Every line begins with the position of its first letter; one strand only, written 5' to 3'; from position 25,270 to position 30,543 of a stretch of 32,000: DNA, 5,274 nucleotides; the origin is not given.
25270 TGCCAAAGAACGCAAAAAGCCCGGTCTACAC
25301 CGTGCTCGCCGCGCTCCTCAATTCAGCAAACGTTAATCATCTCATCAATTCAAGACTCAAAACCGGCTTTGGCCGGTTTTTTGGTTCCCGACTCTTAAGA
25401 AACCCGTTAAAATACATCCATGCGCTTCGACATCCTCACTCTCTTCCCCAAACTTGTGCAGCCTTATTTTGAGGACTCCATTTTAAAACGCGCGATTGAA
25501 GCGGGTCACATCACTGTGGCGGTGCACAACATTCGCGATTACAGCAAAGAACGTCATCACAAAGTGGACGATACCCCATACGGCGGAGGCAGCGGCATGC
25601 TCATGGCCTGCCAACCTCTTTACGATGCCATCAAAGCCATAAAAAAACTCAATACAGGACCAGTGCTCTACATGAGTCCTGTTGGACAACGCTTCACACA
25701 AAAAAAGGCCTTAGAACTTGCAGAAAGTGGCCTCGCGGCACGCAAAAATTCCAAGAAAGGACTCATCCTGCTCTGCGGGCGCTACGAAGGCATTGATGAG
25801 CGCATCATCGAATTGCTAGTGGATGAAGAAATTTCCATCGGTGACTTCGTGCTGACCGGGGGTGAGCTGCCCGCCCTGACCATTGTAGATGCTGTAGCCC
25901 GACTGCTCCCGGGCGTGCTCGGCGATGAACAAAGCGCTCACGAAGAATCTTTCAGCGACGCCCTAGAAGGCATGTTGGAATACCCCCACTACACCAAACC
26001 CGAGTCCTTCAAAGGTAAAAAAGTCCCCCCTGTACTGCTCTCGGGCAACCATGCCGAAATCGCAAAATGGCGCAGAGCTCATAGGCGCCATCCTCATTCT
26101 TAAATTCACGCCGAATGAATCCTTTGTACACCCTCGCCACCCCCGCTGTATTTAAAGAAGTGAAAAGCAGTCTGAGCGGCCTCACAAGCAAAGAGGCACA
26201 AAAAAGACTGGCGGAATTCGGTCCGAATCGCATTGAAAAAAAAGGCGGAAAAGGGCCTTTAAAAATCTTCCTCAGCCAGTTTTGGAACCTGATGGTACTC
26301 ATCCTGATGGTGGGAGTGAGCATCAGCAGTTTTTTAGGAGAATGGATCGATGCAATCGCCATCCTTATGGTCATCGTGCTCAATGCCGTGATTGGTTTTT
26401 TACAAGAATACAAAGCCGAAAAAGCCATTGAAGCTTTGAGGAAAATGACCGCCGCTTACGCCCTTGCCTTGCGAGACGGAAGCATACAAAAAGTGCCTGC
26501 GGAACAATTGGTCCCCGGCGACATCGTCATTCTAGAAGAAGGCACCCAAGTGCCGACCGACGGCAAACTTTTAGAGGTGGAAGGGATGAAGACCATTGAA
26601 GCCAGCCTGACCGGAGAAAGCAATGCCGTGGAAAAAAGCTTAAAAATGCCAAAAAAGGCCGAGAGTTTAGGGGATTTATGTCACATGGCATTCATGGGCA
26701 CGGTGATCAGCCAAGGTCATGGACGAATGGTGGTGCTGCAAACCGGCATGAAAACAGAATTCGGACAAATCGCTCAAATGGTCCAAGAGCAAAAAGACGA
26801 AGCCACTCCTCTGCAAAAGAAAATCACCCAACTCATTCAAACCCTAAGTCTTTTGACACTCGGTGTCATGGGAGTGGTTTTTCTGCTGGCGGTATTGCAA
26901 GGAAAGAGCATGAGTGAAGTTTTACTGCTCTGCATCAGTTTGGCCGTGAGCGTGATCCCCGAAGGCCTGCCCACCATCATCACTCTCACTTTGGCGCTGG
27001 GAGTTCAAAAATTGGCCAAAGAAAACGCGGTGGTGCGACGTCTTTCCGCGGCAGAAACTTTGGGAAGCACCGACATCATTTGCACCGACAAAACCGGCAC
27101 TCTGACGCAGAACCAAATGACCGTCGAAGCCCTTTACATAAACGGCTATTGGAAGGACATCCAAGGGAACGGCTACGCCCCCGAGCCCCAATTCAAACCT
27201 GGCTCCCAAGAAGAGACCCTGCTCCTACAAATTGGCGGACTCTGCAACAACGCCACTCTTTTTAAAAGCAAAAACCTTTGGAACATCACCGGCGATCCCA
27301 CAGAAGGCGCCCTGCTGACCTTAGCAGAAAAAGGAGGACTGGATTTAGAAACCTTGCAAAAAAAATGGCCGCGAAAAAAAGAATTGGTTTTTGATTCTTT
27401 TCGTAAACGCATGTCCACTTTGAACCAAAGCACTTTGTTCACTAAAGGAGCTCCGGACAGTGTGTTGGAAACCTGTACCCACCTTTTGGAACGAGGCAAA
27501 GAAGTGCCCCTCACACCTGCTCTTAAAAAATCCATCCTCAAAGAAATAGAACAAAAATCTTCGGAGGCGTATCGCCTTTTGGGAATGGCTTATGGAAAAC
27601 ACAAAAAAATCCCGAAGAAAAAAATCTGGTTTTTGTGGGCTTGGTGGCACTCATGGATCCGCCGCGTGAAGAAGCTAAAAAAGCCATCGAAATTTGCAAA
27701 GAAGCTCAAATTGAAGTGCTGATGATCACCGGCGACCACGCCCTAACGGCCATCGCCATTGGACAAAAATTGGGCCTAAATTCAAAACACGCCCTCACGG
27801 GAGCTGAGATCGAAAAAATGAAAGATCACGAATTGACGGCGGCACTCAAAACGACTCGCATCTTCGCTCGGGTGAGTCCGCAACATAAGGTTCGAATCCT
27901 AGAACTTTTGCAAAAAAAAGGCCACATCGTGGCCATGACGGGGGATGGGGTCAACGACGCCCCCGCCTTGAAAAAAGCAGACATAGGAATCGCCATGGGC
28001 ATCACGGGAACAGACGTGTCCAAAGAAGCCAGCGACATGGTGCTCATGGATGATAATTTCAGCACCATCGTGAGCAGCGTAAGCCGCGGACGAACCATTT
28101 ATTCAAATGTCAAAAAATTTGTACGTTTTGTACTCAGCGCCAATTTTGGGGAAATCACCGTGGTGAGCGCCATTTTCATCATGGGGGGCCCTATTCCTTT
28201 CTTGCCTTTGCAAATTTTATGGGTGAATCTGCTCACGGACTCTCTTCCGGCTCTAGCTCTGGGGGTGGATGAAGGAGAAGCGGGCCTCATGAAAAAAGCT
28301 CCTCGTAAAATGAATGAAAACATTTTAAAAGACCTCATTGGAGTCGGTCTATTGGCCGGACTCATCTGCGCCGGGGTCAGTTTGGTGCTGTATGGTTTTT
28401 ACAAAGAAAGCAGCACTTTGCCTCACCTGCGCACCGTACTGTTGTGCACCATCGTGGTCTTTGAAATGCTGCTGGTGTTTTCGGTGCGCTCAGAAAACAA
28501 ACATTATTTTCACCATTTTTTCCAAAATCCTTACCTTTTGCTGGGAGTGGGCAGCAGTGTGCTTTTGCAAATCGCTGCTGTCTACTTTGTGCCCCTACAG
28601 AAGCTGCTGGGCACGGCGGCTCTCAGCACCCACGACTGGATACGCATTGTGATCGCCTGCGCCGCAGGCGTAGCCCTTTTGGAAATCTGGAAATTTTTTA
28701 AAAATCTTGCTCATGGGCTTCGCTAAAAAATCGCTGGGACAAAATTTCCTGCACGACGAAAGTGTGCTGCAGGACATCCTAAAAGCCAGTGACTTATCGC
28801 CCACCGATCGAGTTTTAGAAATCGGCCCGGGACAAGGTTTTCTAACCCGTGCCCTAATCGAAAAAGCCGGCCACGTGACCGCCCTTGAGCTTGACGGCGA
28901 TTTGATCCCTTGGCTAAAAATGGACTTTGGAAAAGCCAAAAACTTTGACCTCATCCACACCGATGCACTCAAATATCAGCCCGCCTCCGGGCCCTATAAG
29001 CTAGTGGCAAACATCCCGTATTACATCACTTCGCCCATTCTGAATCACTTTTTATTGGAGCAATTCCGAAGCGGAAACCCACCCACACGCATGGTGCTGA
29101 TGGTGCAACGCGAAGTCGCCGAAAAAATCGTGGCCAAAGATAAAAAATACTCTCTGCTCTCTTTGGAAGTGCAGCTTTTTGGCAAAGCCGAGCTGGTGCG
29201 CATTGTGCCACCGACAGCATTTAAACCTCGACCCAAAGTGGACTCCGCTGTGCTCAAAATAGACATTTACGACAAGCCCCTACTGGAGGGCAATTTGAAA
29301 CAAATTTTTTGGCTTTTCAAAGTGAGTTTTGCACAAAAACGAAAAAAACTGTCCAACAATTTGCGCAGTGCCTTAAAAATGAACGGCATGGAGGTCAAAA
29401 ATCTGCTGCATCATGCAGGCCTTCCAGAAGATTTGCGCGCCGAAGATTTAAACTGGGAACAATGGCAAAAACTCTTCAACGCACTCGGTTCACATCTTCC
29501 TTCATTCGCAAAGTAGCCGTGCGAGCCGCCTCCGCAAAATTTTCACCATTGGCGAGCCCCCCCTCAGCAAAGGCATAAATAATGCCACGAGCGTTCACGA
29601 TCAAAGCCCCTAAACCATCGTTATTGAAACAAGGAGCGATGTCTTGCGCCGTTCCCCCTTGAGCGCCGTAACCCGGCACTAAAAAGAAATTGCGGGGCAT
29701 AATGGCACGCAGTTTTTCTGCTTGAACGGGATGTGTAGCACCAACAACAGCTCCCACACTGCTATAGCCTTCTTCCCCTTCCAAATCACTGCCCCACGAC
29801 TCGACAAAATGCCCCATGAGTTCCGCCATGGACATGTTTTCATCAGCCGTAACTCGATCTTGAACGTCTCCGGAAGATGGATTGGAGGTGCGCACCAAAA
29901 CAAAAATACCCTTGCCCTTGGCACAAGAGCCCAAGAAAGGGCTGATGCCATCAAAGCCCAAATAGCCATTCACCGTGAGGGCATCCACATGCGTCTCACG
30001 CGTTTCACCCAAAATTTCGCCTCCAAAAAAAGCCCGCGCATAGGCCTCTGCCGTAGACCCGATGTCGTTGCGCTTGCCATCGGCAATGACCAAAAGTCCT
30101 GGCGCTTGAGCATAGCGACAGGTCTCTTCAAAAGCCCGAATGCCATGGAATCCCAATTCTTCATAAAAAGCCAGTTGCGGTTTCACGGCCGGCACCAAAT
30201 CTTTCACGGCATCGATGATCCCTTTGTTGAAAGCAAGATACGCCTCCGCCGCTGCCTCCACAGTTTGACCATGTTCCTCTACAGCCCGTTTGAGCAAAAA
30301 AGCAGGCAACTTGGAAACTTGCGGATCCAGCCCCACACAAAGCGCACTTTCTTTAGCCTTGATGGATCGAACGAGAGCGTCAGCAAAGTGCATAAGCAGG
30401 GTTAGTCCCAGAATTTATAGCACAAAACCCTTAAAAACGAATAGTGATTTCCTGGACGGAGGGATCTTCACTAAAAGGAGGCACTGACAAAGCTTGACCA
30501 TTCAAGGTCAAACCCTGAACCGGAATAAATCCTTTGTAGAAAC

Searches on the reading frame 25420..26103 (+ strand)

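Call 94: search_protein_families(library=pfam, proteins=[window:25420-26103:+], max_evalue=0.001)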
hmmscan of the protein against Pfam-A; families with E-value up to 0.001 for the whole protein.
window:25420-26103:+ (227 aa): 1 family
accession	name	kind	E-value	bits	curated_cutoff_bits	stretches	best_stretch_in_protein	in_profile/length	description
PF01746.26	tRNA_m1G_MT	-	1.2e-57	195.2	27.3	1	23-222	2-186/195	tRNA (Guanine-1)-methyltransferase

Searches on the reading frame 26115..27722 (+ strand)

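Call 32: search_protein_families(library=pfam, proteins=[window:26115-27722:+], max_evalue=0.01)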
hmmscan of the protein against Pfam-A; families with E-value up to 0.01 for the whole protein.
window:26115-27722:+ (535 aa): 3 families
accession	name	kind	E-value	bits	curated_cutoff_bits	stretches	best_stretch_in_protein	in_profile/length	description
PF00122.25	E1-E2_ATPase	-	2.3e-49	167.8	28.1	1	111-302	2-180/181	E1-E2 ATPase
PF13246.12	Cation_ATPase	-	1.6e-22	79.8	21.7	1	376-456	2-90/91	Cation transport ATPase (P-type)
PF00690.31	Cation_ATPase_N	-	5.5e-18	64.8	20.4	1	9-71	6-69/69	Cation transporter/ATPase, N-terminus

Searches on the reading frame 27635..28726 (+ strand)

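Call 94: search_protein_families(library=pfam, proteins=[window:27635-28726:+], max_evalue=0.001)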
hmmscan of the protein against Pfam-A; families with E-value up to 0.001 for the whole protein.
window:27635-28726:+ (363 aa): 3 families
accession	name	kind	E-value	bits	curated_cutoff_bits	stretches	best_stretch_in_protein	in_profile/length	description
PF00689.26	Cation_ATPase_C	-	1.2e-42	146.1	27.3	1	186-355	1-175/175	Cation transporting ATPase, C-terminus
PF00702.32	Hydrolase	-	3.4e-16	60.6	26.4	1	2-116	89-191/191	haloacid dehalogenase-like hydrolase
PF08282.18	Hydrolase_3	-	3e-05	24.3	20.9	0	88-141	195-247/255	haloacid dehalogenase-like hydrolase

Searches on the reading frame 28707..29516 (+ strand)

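Call 94: search_protein_families(library=pfam, proteins=[window:28707-29516:+], max_evalue=0.001)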
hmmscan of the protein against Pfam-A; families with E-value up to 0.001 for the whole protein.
window:28707-29516:+ (269 aa): 2 families
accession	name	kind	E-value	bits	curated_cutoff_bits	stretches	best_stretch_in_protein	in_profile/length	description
PF00398.26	RrnaAD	-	1.8e-60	204.7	24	1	6-260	4-261/263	Ribosomal RNA adenine dimethylase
PF13649.12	Methyltransf_25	-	1e-05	26.6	27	1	36-103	1-71/97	Methyltransferase domain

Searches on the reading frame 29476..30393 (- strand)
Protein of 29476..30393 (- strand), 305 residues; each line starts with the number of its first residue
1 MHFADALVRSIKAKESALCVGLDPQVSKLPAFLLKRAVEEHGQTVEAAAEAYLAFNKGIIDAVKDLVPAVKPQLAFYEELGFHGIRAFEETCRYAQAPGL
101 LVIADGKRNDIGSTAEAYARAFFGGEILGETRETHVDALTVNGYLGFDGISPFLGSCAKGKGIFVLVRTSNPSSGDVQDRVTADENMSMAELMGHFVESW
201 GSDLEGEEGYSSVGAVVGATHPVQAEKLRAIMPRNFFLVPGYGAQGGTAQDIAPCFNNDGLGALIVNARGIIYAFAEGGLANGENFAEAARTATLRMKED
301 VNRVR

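Call 94: search_protein_families(library=pfam, proteins=[window:29476-30393:-], max_evalue=0.001)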
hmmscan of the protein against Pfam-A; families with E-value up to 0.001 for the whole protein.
window:29476-30393:- (305 aa): 1 family
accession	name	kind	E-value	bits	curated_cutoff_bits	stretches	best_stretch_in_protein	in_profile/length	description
PF00215.30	OMPdecase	-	2.7e-23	83.5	27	1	18-274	3-211/221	Orotidine 5'-phosphate decarboxylase / HUMPS family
